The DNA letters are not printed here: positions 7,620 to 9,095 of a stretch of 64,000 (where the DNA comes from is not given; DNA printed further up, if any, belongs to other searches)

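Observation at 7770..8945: CetZ/tubulin-like GTPase paralog in a clearly bacterial genome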

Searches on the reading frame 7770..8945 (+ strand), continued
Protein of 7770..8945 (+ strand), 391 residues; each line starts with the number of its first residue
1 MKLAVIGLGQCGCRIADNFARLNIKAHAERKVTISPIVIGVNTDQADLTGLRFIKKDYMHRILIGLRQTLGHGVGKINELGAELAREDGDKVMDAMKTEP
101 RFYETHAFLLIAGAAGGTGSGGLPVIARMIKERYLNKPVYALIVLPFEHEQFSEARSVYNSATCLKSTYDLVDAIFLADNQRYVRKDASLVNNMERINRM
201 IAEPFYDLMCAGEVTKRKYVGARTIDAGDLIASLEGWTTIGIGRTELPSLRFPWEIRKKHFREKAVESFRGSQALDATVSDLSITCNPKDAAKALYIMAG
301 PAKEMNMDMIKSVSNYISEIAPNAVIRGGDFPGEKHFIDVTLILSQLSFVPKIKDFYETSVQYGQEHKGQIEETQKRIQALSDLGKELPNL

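Call 61: find_homologous_proteins(query=L038:10001-11173:+, max_evalue=1e-20)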
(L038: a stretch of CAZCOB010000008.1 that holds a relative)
Query L038:10001-11173:+ (391 aa): 6351 proteins with E <= 1e-20 among 8000 candidates; the best 120 are listed.
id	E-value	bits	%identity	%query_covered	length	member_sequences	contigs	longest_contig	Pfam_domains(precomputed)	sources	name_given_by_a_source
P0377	2.4e-251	851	96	100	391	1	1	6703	PF21011.3,PF00091.32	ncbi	-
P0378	6.2e-251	850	96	100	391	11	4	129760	PF21011.3,PF00091.32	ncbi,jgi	-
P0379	2.2e-249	845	95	100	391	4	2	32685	PF21011.3,PF00091.32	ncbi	-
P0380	4.2e-249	844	95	100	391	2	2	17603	PF21011.3,PF00091.32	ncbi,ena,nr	ncbi:MAG: cell division protein FtsZ [Dehalococcoidales bacterium]|nr:cell division protein FtsZ [De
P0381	1.3e-246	836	94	100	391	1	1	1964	PF21011.3,PF00091.32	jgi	-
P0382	9.7e-246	833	95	100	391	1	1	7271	PF21011.3,PF00091.32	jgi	jgi:cell division GTPase FtsZ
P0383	1.1e-245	833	95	100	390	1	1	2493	PF21011.3,PF00091.32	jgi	jgi:cell division GTPase FtsZ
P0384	4.0e-245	831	95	100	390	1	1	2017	PF21011.3,PF00091.32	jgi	jgi:cell division GTPase FtsZ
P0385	4.6e-244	827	93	100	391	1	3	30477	PF21011.3,PF00091.32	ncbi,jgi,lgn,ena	-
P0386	5.0e-244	827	93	100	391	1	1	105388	PF21011.3,PF00091.32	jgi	jgi:cell division GTPase FtsZ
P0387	6.6e-244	827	93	100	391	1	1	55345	PF21011.3,PF00091.32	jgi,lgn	jgi:cell division GTPase FtsZ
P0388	7.8e-244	827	93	100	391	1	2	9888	PF21011.3,PF00091.32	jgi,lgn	jgi:cell division GTPase FtsZ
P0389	8.4e-244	827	93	100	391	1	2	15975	PF21011.3,PF00091.32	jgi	jgi:cell division GTPase FtsZ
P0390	1.1e-243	826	92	100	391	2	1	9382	PF21011.3,PF00091.32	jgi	-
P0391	1.7e-243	826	93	100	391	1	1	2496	PF21011.3,PF00091.32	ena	-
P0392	2.0e-243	825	93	100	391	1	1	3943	PF21011.3,PF00091.32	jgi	jgi:cell division GTPase FtsZ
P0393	3.0e-243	825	92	100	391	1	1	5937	PF21011.3,PF00091.32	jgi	-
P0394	3.2e-243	825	93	100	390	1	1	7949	PF21011.3,PF00091.32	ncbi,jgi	-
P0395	5.2e-243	824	94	100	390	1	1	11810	PF21011.3,PF00091.32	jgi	jgi:cell division GTPase FtsZ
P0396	5.3e-243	824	92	100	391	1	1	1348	PF21011.3,PF00091.32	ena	-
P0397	6.7e-243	824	93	100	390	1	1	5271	PF21011.3,PF00091.32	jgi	jgi:cell division GTPase FtsZ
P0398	7.8e-243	823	93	100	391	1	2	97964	PF21011.3,PF00091.32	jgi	jgi:cell division GTPase FtsZ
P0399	8.7e-243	823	93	100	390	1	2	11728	PF21011.3,PF00091.32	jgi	jgi:cell division GTPase FtsZ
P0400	1.6e-242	822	92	100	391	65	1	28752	PF21011.3,PF00091.32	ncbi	-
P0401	3.1e-242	821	93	100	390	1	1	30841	PF21011.3,PF00091.32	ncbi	-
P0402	3.3e-242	821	93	100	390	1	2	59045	PF21011.3,PF00091.32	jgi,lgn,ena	-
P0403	4.3e-242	821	92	100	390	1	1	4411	PF21011.3,PF00091.32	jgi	jgi:cell division GTPase FtsZ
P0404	4.4e-242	821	93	100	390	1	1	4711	PF21011.3,PF00091.32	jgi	jgi:cell division GTPase FtsZ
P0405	4.7e-242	821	93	100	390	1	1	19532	PF21011.3,PF00091.32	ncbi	-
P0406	5.3e-242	821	93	100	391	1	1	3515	PF21011.3,PF00091.32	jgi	jgi:cell division GTPase FtsZ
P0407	5.3e-242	821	91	100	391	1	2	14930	PF21011.3,PF00091.32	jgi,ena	-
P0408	5.7e-242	821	94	100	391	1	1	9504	PF21011.3,PF00091.32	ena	-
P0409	5.7e-242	821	93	100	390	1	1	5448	PF21011.3,PF00091.32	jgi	jgi:cell division GTPase FtsZ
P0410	6.2e-242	820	93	100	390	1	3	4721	PF21011.3,PF00091.32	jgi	jgi:cell division GTPase FtsZ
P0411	9.1e-242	820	92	100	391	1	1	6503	PF21011.3,PF00091.32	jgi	jgi:cell division GTPase FtsZ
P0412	9.8e-242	820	93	100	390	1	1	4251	PF21011.3,PF00091.32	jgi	jgi:cell division GTPase FtsZ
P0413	1.3e-241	819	92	100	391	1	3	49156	PF21011.3,PF00091.32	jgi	jgi:cell division GTPase FtsZ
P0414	1.4e-241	819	91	100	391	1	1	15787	PF21011.3,PF00091.32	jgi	-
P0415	2.3e-241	819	93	100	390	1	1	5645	PF21011.3,PF00091.32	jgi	jgi:cell division GTPase FtsZ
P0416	2.3e-241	819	92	100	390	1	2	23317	PF21011.3,PF00091.32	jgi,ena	jgi:cell division GTPase FtsZ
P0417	2.3e-241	819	92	100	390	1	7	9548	PF21011.3,PF00091.32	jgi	jgi:cell division GTPase FtsZ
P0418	3.1e-241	818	92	100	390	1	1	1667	PF21011.3,PF00091.32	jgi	-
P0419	3.4e-241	818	91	100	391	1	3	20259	PF21011.3,PF00091.32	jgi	jgi:cell division GTPase FtsZ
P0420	3.5e-241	818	92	100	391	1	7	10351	PF21011.3,PF00091.32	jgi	jgi:cell division GTPase FtsZ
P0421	4.1e-241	818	93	100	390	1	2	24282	PF21011.3,PF00091.32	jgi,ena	-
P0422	5.1e-241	817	92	100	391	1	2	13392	PF21011.3,PF00091.32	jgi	jgi:cell division GTPase FtsZ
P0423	5.2e-241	817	91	100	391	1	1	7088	PF21011.3,PF00091.32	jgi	jgi:cell division GTPase FtsZ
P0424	8.3e-241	817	92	100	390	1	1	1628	PF21011.3,PF00091.32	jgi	jgi:cell division GTPase FtsZ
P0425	1.2e-240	816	91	100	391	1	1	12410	PF21011.3,PF00091.32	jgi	jgi:cell division GTPase FtsZ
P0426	1.5e-240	816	92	100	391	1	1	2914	PF21011.3,PF00091.32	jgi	jgi:cell division GTPase FtsZ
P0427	2.1e-240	815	92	100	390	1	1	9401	PF21011.3,PF00091.32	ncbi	-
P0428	2.8e-240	815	91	100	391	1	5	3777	PF21011.3,PF00091.32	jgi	jgi:cell division GTPase FtsZ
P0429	3.4e-240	815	92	100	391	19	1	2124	PF21011.3,PF00091.32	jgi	jgi:cell division GTPase FtsZ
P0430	3.5e-240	815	90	100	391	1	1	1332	PF21011.3,PF00091.32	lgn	-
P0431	3.9e-240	815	92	100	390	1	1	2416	PF21011.3,PF00091.32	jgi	jgi:cell division GTPase FtsZ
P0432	5.2e-240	814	93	100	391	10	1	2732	PF21011.3,PF00091.32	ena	-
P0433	5.3e-240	814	91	100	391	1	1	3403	PF21011.3,PF00091.32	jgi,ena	jgi:cell division GTPase FtsZ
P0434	9.7e-240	813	91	100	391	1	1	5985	PF21011.3,PF00091.32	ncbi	-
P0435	1.0e-239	813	93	100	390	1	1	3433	PF21011.3,PF00091.32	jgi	jgi:cell division GTPase FtsZ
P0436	1.4e-239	813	90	100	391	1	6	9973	PF21011.3,PF00091.32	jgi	jgi:cell division GTPase FtsZ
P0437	1.7e-239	812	91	100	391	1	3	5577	PF21011.3,PF00091.32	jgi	-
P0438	1.7e-239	812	91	100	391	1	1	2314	PF21011.3,PF00091.32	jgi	-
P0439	1.7e-239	812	90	100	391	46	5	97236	PF21011.3,PF00091.32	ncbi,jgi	-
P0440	1.7e-239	812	90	100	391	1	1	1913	PF21011.3,PF00091.32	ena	-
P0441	2.1e-239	812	90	100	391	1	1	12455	PF21011.3,PF00091.32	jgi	jgi:cell division GTPase FtsZ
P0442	2.5e-239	812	91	100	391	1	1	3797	PF21011.3,PF00091.32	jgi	jgi:cell division GTPase FtsZ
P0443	2.5e-239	812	90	100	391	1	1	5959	PF21011.3,PF00091.32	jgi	jgi:cell division GTPase FtsZ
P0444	2.7e-239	812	93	100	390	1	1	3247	PF21011.3,PF00091.32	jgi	jgi:cell division GTPase FtsZ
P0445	2.7e-239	812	92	100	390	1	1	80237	PF21011.3,PF00091.32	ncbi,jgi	jgi:cell division GTPase FtsZ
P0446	3.2e-239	812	91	100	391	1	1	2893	PF21011.3,PF00091.32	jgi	-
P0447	3.2e-239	812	91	100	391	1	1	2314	PF21011.3,PF00091.32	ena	-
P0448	3.2e-239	811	92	100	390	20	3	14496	PF21011.3,PF00091.32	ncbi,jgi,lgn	-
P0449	5.2e-239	811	92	100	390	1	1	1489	PF21011.3,PF00091.32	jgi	jgi:cell division GTPase FtsZ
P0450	5.3e-239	811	93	100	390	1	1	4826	PF21011.3,PF00091.32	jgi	-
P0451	6.3e-239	811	91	100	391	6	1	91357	PF21011.3,PF00091.32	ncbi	-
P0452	6.6e-239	810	90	100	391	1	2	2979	PF21011.3,PF00091.32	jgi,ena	-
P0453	8.9e-239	810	91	100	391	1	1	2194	PF21011.3,PF00091.32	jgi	jgi:cell division GTPase FtsZ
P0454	9.3e-239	810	92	100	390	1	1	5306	PF21011.3,PF00091.32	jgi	jgi:cell division GTPase FtsZ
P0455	9.9e-239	810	92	100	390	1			PF21011.3,PF00091.32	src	-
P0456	1.0e-238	810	92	100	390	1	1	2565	PF21011.3,PF00091.32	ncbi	-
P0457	1.2e-238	810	90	100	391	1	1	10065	PF21011.3,PF00091.32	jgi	-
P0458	1.3e-238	810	91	100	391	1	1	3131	PF21011.3,PF00091.32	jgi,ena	-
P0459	1.3e-238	810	92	100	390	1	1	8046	PF21011.3,PF00091.32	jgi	jgi:cell division GTPase FtsZ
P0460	1.4e-238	809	92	100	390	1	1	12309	PF21011.3,PF00091.32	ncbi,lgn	-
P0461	1.8e-238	809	92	100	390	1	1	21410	PF21011.3,PF00091.32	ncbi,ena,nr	ncbi:MAG: cell division protein FtsZ [Chloroflexi bacterium RBG_13_51_52]|nr:MAG: cell division prot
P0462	2.3e-238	809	90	100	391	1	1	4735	PF21011.3,PF00091.32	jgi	jgi:cell division GTPase FtsZ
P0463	2.8e-238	808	92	100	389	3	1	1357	PF21011.3,PF00091.32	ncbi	-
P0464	2.9e-238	808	91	100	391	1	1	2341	PF21011.3,PF00091.32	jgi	jgi:cell division GTPase FtsZ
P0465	3.0e-238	808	90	100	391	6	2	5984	PF21011.3,PF00091.32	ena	-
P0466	3.4e-238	808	91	100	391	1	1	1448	PF21011.3,PF00091.32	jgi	jgi:cell division GTPase FtsZ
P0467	3.6e-238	808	92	100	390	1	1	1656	PF21011.3,PF00091.32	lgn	-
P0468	4.8e-238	808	92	100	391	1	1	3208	PF21011.3,PF00091.32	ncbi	-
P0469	6.7e-238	807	90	100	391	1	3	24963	PF21011.3,PF00091.32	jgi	jgi:cell division GTPase FtsZ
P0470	9.6e-238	807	91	100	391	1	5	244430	PF21011.3,PF00091.32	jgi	jgi:cell division GTPase FtsZ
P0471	1.7e-237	806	91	100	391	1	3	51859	PF21011.3,PF00091.32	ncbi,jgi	jgi:cell division GTPase FtsZ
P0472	3.1e-237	805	92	100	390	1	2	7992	PF21011.3,PF00091.32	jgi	jgi:cell division GTPase FtsZ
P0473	3.2e-237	805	91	100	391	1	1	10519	PF21011.3,PF00091.32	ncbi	-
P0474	5.1e-237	804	90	100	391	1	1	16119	PF21011.3,PF00091.32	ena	-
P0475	5.7e-237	804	91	100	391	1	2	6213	PF21011.3,PF00091.32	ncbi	-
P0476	7.0e-237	804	90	100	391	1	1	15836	PF21011.3,PF00091.32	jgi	-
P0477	7.9e-237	804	91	100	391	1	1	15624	PF21011.3,PF00091.32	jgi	jgi:cell division GTPase FtsZ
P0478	8.3e-237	804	91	100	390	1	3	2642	PF21011.3,PF00091.32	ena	-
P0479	8.5e-237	804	91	100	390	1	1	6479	PF21011.3,PF00091.32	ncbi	-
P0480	1.2e-236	803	89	100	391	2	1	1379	PF21011.3,PF00091.32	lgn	-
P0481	1.5e-236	803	91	100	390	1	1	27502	PF21011.3,PF00091.32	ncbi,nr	ncbi:MAG: cell division protein FtsZ [Chloroflexi bacterium RBG_13_51_18]|nr:MAG: cell division prot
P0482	2.0e-236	802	90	100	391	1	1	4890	PF21011.3,PF00091.32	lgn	-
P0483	2.0e-236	802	89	100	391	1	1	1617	PF21011.3,PF00091.32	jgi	jgi:cell division GTPase FtsZ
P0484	2.1e-236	802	91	100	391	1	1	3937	PF21011.3,PF00091.32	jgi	jgi:cell division GTPase FtsZ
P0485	2.2e-236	802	91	100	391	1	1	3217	PF21011.3,PF00091.32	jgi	jgi:cell division GTPase FtsZ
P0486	2.2e-236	802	91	100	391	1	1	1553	PF21011.3,PF00091.32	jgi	jgi:cell division GTPase FtsZ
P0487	3.8e-236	801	91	100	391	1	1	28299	PF21011.3,PF00091.32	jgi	jgi:cell division GTPase FtsZ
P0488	3.8e-236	801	89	100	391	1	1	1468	PF21011.3,PF00091.32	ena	-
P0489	3.9e-236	801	91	100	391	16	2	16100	PF21011.3,PF00091.32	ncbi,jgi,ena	ncbi:MAG: tubulin/FtsZ family protein [Dehalococcoidales bacterium]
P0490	4.0e-236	801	91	100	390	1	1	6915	PF21011.3,PF00091.32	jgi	jgi:cell division GTPase FtsZ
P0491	5.6e-236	801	91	100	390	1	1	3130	PF21011.3,PF00091.32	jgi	jgi:cell division GTPase FtsZ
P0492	7.5e-236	800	91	100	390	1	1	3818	PF21011.3,PF00091.32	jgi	jgi:cell division GTPase FtsZ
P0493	7.8e-236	800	90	100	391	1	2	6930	PF21011.3,PF00091.32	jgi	jgi:cell division GTPase FtsZ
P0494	9.6e-236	800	91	100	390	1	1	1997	PF21011.3,PF00091.32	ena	-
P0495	1.0e-235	800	90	100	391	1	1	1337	PF21011.3,PF00091.32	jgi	-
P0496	1.1e-235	800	91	99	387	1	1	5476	PF21011.3,PF00091.32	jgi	jgi:cell division GTPase FtsZ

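Call 64: predict_structure(alignment_id=A1)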
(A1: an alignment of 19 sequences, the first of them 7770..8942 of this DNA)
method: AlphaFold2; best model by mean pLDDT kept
length: 391 residues; sequences in the alignment: 19
mean_pLDDT: 43.0   pTM: 0.44
mean pLDDT of the five models: 43.0, 42.0, 38.4, 38.3, 36.4
residues with pLDDT >= 90: 0; 70-90: 27; 50-70: 126; < 50: 238
segments of 3 or more residues with pLDDT < 50: 30-35, 42-80, 147-156, 180-312, 319-361
pLDDT, mean of each block of 10 residues (from residue 1): 64 60 52 49 35 31 33 35 58 67 68 59 73 77 55 47 58 59 27 24 25 25 24 23 22 26 25 22 28 31 40 50 36 26 25 39 57 62 57 41
secondary structure, 60 per line:
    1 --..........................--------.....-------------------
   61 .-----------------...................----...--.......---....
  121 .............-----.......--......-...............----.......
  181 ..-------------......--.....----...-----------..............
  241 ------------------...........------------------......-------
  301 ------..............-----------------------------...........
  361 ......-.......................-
elements in order: E3-8 H9-28 E37-41 H79-97 E107-113 H117-133 E139-145 H148-153 H155-169 E174-179 H196-201 H204-208 E213-215 H227-240 H259-269 H288-293 H307-320 H350-366 H368-390

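Call 68: search_solved_structures(query=A3, max_evalue=0.001, show_alignments=1)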
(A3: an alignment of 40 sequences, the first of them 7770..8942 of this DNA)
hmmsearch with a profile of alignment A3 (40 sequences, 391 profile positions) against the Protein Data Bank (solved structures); distinct sequences matched with E-value up to 0.001: 227 (the best 60 are shown).
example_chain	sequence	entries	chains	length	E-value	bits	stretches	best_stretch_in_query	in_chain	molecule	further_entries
4b46_A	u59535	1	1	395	6e-78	266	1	1-389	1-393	CELL DIVISION PROTEIN FTSZ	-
4b45_A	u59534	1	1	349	3.1e-60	207.6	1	1-372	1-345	CELL DIVISION PROTEIN FTSZ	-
3zid_A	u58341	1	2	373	2.7e-33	119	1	2-388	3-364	TUBULIN/FTSZ, GTPASE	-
9v7v_A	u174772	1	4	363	7.8e-19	71.3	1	2-185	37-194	Cell division protein FtsZ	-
2r6r_1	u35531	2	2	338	8.1e-17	64.7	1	2-245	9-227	Cell division protein ftsZ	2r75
1w58_1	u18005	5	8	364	8.7e-16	61.3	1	2-182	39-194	CELL DIVISION PROTEIN FTSZ HOMOLOG 1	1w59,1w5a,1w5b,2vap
1w5e_A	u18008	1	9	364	9e-16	61.3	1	2-183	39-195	FTSZ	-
1fsz_A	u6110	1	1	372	1e-15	61.1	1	2-183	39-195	FTSZ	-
4ei7_A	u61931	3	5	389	1.4e-15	60.7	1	2-373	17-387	Plasmid replication protein RepX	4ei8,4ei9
7quq_B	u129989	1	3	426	2.7e-14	56.4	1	3-201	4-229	Tubulin beta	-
2btq_B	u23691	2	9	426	3e-14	56.3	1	4-201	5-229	TUBULIN BTUBB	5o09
8va2_g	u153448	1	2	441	5.9e-14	55.3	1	69-199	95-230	Tubulin gamma-1 chain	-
7as4_1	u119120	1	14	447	6e-14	55.3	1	69-199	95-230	Tubulin gamma-1 chain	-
7qj0_U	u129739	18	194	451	6.1e-14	55.2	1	69-199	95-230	Tubulin gamma-1 chain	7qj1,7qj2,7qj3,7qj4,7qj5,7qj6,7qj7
8vrd_a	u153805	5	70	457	6.2e-14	55.2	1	69-199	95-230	Tubulin gamma-1 chain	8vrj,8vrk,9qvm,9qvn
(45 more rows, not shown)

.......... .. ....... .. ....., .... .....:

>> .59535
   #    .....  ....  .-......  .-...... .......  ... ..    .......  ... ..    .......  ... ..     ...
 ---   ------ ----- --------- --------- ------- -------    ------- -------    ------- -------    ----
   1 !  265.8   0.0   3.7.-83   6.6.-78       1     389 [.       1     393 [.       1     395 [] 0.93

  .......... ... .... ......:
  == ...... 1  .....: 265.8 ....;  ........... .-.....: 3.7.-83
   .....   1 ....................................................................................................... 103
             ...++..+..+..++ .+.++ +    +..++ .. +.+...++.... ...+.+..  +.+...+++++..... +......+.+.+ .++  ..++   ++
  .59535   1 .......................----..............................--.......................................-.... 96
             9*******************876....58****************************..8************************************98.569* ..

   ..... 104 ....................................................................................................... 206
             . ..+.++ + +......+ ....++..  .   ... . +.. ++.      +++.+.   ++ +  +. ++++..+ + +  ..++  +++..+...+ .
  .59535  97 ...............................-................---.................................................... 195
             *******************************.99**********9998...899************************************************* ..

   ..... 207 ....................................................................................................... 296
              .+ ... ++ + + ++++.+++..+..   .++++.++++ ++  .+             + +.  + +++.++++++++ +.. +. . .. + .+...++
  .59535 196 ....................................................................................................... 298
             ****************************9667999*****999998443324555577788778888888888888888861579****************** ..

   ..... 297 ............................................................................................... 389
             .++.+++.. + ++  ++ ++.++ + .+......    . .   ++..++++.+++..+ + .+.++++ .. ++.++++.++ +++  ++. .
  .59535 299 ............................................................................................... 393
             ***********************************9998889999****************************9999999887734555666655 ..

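Call 69: search_protein_families(library=pfam, alignment_id=A3, max_evalue=0.001)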
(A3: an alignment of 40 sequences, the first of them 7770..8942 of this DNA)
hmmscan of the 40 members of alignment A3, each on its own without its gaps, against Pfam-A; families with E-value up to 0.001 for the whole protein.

A. member 1, window:7770-8942:+ (391 aa): 2 families
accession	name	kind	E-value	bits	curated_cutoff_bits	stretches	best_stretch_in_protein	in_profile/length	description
PF00091.31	Tubulin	-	5.2e-30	105.6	33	1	3-182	2-184/190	Tubulin/FtsZ family, GTPase domain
PF21011.2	CetZ_C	-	1.4e-18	67.4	21.6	1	189-360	3-178/180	Tubulin-like CetZ, C-terminal domain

B. families by the number of members that match (of 40 scanned): 3 families
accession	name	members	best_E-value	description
PF00091.31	Tubulin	40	2.1e-35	Tubulin/FtsZ family, GTPase domain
PF21011.2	CetZ_C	37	4.1e-21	Tubulin-like CetZ, C-terminal domain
PF13809.12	Tubulin_2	13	1.4e-07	Tubulin like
